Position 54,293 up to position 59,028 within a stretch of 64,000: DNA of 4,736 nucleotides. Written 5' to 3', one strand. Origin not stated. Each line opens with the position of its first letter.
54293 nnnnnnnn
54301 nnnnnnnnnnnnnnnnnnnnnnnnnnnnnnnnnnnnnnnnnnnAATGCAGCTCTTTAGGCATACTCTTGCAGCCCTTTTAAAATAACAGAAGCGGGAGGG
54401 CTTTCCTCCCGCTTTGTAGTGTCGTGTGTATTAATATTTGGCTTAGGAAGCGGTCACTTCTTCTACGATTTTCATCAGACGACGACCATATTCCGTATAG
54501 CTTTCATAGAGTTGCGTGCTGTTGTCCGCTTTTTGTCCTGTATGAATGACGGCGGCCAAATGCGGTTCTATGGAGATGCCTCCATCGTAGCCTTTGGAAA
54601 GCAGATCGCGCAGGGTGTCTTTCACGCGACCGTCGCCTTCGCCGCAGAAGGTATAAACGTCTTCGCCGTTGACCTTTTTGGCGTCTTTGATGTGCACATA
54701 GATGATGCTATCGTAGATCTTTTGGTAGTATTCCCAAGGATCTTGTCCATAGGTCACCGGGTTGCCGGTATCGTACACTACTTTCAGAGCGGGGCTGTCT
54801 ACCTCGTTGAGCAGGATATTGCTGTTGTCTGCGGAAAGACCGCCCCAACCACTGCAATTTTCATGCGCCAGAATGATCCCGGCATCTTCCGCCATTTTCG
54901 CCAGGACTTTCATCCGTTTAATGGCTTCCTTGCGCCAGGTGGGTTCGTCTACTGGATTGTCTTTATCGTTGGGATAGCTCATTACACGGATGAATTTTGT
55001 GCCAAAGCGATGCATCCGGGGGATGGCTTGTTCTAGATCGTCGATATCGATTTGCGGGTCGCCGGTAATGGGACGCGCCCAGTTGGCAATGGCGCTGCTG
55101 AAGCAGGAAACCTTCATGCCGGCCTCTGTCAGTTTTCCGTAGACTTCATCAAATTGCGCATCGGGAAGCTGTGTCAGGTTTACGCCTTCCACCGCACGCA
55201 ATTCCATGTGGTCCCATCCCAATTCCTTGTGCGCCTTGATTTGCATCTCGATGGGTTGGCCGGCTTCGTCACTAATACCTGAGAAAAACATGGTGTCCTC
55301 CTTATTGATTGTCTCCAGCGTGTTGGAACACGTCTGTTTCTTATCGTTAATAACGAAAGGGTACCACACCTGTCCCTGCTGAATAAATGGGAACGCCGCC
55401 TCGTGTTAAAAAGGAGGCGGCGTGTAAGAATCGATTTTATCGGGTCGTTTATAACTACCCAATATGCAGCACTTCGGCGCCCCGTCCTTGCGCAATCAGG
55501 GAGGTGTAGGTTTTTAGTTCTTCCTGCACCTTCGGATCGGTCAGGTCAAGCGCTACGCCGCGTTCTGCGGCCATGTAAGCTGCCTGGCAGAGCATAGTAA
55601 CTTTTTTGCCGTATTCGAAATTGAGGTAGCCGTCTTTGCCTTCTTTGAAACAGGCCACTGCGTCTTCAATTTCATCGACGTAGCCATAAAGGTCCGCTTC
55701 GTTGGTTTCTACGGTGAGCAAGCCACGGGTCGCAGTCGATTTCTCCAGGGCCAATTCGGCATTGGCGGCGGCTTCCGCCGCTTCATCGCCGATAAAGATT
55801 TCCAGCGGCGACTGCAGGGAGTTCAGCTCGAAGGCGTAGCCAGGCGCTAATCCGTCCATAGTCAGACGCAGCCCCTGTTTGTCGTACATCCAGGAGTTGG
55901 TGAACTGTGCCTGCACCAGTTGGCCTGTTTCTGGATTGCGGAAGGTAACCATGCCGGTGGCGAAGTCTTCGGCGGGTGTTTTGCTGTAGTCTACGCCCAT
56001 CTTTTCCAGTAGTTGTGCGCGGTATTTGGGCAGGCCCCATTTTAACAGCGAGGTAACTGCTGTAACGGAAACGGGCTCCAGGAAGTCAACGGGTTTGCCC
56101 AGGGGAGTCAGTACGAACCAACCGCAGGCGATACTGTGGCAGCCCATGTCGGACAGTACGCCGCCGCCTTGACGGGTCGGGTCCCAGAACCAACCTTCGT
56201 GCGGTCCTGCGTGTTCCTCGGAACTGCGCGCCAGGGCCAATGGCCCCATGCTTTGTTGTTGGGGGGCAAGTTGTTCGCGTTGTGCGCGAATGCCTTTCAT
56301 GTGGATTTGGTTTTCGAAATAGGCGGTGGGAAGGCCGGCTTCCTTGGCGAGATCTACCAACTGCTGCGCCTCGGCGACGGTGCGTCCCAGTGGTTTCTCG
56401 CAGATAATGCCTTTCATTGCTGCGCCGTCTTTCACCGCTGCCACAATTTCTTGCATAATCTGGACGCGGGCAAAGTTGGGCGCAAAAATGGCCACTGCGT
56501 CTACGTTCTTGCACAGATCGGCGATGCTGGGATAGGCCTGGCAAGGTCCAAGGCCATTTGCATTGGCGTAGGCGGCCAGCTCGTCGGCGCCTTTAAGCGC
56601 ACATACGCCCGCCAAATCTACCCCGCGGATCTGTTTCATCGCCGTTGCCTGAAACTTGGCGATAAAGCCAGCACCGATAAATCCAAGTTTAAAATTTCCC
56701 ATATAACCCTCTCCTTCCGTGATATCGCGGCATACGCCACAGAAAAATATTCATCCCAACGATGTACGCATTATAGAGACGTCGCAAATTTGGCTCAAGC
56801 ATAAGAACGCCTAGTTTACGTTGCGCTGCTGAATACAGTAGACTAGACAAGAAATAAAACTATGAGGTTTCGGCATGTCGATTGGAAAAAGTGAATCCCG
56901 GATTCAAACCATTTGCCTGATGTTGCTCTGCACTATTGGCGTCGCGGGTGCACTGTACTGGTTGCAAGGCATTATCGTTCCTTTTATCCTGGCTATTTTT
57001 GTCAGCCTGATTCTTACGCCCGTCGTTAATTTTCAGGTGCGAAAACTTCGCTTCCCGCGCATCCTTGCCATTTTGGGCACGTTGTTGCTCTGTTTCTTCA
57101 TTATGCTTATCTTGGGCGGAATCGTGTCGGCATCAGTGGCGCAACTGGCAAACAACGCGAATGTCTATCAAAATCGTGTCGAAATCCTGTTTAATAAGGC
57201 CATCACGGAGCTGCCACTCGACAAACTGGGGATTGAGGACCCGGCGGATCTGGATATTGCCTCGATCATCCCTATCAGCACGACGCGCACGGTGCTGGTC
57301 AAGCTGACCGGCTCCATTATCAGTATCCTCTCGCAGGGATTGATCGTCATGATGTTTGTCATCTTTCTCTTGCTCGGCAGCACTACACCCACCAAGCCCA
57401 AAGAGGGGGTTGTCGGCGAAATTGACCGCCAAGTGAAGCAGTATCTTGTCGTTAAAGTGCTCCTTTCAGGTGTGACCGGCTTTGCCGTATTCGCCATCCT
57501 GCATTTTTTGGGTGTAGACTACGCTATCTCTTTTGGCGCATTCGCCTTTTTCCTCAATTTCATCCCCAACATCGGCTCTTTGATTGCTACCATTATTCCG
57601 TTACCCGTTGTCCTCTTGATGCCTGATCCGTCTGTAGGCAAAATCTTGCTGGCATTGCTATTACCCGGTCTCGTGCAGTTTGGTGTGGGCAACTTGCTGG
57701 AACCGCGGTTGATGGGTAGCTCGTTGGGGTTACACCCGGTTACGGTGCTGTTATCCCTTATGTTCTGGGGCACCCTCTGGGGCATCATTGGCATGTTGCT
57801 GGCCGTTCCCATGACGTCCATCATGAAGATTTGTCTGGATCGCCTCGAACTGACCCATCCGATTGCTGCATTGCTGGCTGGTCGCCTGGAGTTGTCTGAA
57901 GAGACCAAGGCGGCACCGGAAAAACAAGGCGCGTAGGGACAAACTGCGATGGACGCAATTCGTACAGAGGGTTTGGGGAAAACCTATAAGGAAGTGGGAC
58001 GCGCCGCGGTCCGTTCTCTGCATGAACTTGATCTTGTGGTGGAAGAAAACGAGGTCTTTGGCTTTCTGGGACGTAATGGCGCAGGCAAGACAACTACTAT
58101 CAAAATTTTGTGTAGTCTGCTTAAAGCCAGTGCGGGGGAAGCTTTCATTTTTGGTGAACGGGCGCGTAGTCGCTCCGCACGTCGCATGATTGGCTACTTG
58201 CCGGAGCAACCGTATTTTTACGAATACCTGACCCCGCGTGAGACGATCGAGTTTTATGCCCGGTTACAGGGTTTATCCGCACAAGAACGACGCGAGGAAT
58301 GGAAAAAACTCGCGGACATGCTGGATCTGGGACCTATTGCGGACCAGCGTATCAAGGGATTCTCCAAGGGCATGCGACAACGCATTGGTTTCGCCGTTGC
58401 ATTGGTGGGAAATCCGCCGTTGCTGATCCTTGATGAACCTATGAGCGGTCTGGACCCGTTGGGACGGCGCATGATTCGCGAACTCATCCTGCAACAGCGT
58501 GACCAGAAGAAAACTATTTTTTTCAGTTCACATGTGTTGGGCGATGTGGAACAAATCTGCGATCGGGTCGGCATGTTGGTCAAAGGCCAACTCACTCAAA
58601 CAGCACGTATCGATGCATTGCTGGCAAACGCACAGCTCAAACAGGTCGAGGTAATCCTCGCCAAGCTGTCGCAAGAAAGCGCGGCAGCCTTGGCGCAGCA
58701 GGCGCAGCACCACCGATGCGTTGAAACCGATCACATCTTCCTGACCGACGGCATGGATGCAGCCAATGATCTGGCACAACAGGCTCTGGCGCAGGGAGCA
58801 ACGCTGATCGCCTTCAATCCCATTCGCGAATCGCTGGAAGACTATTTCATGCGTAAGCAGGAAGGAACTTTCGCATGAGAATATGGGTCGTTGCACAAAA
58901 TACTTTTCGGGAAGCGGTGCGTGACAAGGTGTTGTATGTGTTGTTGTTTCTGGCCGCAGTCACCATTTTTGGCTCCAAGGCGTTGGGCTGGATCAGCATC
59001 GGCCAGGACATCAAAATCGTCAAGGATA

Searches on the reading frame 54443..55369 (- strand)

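Call 38: search_protein_families(library=pfam, proteins=[window:54443-55369:-], max_evalue=0.001)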
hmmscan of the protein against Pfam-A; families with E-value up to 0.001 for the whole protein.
window:54443-55369:- (308 aa): 1 family
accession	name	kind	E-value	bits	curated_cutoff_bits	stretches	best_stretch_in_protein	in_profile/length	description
PF01261.30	AP_endonuc_2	-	4.2e-29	102.4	31.1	1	45-270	2-230/249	Xylose isomerase-like TIM barrel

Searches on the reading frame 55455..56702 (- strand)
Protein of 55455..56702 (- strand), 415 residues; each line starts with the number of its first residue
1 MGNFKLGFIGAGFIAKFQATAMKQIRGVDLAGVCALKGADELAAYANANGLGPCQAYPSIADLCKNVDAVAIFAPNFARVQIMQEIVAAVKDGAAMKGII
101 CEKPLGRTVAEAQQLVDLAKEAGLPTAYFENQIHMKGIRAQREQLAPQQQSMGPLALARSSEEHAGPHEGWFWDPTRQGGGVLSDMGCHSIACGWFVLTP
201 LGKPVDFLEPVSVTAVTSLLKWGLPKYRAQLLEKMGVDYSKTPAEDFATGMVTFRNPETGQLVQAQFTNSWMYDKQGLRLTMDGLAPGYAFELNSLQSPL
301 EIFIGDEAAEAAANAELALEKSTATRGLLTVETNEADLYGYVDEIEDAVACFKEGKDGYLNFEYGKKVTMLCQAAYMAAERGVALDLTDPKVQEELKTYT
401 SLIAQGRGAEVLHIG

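Call 38: search_protein_families(library=pfam, proteins=[window:55455-56702:-], max_evalue=0.001)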
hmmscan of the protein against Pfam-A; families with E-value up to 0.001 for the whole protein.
window:55455-56702:- (415 aa): 3 families
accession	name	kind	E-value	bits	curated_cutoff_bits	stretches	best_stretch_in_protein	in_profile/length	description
PF01408.29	GFO_IDH_MocA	-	2.7e-14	54.3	24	1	4-124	1-114/120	Oxidoreductase family, NAD-binding Rossmann fold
PF22725.1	GFO_IDH_MocA_C3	-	1.2e-08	35.5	27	1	151-279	12-113/124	GFO/IDH/MocA C-terminal domain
PF02894.22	GFO_IDH_MocA_C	-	0.00023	21.4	22.9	1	166-383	25-214/218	Oxidoreductase family, C-terminal alpha/beta domain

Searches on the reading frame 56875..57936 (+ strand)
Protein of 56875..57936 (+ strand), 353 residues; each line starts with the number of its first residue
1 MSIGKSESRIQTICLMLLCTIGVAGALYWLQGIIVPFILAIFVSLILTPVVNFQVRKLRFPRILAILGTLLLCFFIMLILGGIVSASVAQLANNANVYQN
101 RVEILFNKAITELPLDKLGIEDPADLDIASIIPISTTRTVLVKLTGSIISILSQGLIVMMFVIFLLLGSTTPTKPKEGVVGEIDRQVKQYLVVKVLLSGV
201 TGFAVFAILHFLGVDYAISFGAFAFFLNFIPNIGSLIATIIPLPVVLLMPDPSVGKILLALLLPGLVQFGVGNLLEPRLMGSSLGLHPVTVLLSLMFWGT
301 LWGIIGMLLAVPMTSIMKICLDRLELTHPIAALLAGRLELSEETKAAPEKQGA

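Call 38: search_protein_families(library=pfam, proteins=[window:56875-57936:+], max_evalue=0.001)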
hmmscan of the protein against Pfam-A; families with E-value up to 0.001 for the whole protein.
window:56875-57936:+ (353 aa): 1 family
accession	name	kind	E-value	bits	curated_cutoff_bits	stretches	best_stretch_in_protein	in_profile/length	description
PF01594.21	AI-2E_transport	-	1.2e-50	173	34.3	1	16-323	3-325/327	AI-2E family transporter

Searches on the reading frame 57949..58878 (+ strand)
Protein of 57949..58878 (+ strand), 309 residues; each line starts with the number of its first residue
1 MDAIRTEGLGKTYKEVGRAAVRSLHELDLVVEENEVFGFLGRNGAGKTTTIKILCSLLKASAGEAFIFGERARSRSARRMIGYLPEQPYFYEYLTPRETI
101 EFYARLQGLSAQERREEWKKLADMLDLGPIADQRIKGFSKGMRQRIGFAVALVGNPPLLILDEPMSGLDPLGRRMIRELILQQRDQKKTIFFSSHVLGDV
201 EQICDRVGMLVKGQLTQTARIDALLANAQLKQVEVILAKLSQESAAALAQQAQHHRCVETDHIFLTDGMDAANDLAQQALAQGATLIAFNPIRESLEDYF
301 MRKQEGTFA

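Call 38: search_protein_families(library=pfam, proteins=[window:57949-58878:+], max_evalue=0.001)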
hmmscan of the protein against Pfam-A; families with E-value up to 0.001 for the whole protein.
window:57949-58878:+ (309 aa): 2 families
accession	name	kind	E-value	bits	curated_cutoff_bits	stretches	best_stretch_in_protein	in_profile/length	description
PF00005.33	ABC_tran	-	2.1e-27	96.8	25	1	24-165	1-136/137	ABC transporter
PF13304.12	AAA_21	-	1.6e-10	42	27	1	136-195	236-298/304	AAA domain, putative AbiEii toxin, Type IV TA system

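Call 77: find_encoding_contigs(protein=window:57949-58875:+, flank=10000, max_places=2)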
Protein window:57949-58875:+ (309 aa): 1 contig read that carries it; 1 place shown.
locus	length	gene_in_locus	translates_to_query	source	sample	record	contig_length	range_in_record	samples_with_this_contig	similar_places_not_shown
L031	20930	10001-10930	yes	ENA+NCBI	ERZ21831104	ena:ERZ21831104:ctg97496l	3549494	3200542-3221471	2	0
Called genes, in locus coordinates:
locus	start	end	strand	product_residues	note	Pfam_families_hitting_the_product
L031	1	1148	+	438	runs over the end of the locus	PF01120:Alpha_L_fucos, PF16757:Fucosidase_C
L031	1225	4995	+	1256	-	PF13116:YhdP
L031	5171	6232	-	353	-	PF14346:DUF4398 (weak), PF00691:OmpA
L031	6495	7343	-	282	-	PF01261:AP_endonuc_2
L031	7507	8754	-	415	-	PF01408:GFO_IDH_MocA, PF22725:GFO_IDH_MocA_C3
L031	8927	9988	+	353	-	PF01594:AI-2E_transport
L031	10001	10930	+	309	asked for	PF00005:ABC_tran, PF13304:AAA_21 (weak)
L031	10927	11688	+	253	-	PF12679:ABC2_membrane_2, PF12730:ABC2_membrane_4 (weak), PF26999:ABC-2_memb_rel (weak)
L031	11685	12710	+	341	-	-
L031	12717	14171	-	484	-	PF00501:AMP-binding, PF13193:AMP-binding_C (weak)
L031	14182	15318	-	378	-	PF21508:MenC_N, PF13378:MR_MLE_C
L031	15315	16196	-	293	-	PF01040:UbiA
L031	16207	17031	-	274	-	PF00378:ECH_1, PF16113:ECH_2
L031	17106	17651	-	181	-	PF00561:Abhydrolase_1, PF12697:Abhydrolase_6 (faint)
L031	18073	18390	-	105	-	PF00216:Bac_DNA_binding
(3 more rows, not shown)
